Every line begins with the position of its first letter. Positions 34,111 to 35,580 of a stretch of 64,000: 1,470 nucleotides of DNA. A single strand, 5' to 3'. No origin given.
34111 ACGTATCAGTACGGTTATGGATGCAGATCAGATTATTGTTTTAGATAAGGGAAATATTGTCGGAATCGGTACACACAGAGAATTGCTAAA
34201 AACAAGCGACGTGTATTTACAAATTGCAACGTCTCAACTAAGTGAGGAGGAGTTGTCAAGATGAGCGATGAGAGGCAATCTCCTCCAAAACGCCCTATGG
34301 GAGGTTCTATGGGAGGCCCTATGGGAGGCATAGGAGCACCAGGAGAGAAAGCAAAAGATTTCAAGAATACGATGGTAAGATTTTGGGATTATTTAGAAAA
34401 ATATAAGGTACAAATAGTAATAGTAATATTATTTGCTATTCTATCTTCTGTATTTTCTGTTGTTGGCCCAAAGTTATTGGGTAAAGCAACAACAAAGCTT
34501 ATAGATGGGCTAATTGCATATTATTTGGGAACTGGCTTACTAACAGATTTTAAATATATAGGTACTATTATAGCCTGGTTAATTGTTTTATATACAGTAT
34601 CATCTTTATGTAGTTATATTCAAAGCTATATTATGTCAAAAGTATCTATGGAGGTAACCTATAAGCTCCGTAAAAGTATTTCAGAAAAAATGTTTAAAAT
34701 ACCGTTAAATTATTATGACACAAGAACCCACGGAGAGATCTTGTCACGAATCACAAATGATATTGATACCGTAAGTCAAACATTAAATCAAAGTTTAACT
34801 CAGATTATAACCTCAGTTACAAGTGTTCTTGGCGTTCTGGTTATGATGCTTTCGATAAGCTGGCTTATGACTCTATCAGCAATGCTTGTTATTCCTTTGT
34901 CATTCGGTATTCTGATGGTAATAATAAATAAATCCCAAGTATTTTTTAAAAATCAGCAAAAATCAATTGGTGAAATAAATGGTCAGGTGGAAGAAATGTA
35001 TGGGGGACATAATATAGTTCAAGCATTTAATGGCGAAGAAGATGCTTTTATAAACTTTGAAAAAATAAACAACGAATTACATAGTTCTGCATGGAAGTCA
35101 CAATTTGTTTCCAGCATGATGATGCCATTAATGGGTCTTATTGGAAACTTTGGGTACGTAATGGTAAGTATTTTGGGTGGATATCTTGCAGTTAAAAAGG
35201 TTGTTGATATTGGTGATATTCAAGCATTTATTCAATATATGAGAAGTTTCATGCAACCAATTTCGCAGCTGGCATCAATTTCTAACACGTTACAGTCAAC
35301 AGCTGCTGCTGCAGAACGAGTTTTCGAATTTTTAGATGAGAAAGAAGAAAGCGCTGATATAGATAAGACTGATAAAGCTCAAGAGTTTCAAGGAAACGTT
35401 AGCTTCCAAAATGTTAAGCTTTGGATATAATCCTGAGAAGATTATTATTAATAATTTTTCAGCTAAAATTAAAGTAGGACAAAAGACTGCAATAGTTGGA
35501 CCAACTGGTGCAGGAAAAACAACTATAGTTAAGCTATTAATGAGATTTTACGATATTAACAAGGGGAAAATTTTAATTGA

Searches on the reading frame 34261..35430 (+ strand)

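Call 37: search_protein_families(library=ncbifam, proteins=[window:34261-35430:+], max_evalue=0.001)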
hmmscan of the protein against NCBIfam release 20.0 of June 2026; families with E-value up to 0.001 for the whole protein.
window:34261-35430:+ (389 aa): 28 families (the best 25 are shown)
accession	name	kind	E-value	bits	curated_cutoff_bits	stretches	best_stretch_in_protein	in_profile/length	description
TIGR02203.1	MsbA_lipidA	equivalog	1e-55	189.3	602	1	39-386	3-338/572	lipid A export permease/ATP-binding protein MsbA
NF008381.0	PRK11176.1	equivalog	6.9e-42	143.6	867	1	35-386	10-348/582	lipid A ABC transporter ATP-binding protein/permease MsbA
TIGR00958.1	3a01208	subfamily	7.9e-42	143.4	874.6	1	31-386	142-485/711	antigen peptide transporter 2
NF052233.1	CphA_assoc_ABC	equivalog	3.6e-36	124.8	880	1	35-386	169-515/766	cyanophycin metabolism-associated ABC transporter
NF008056.1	PRK10790.1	equivalog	1.3e-33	116.4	746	1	31-385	4-346/584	SmdB family multidrug efflux ABC transporter permease/ATP-binding protein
TIGR02204.1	MsbA_rel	hypoth_equivalog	4.4e-33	114.8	780.4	1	38-386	6-344/576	ABC transporter, permease/ATP-binding protein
TIGR03796.1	NHLM_micro_ABC1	equivalog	1.4e-26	92.9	853.3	1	41-386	141-484/710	NHLP family bacteriocin export ABC transporter peptidase/permease/ATPase subunit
NF008055.0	PRK10789.1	equivalog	3.4e-22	78.6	845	1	42-370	9-327/590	SmdA family multidrug ABC transporter permease/ATP-binding protein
TIGR01193.1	bacteriocin_ABC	subfamily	1.4e-21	76.8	523.85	1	32-386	138-480/708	peptide cleavage/export ABC transporter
NF045513.1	HepA_fam_ABC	equivalog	6.9e-21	74.3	725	1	53-385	37-379/610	heterocyst formation ABC transporter subunit HepA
NF045998.1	cleave_ABC_plasm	equivalog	2.4e-19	69.1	500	1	34-385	138-474/673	Mbov_0121 family peptidase domain-containing ABC transporter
NF000475.1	tet_ABC_46_B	exception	1.3e-18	66.9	1250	1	53-376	19-340/578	tetracycline efflux ABC transporter Tet(46) subunit B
NF010178.0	PRK13657.1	equivalog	6.6e-18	64.5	733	1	38-386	7-341/588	glucan ABC transporter ATP-binding protein/ permease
TIGR03797.1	NHLM_micro_ABC2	equivalog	1.6e-17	63.3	709.4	1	45-387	131-459/686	NHLP bacteriocin export ABC transporter permease/ATPase subunit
TIGR03375.1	type_I_sec_LssB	subfamily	6.9e-17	61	693.1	1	108-386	196-472/696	type I secretion system permease/ATPase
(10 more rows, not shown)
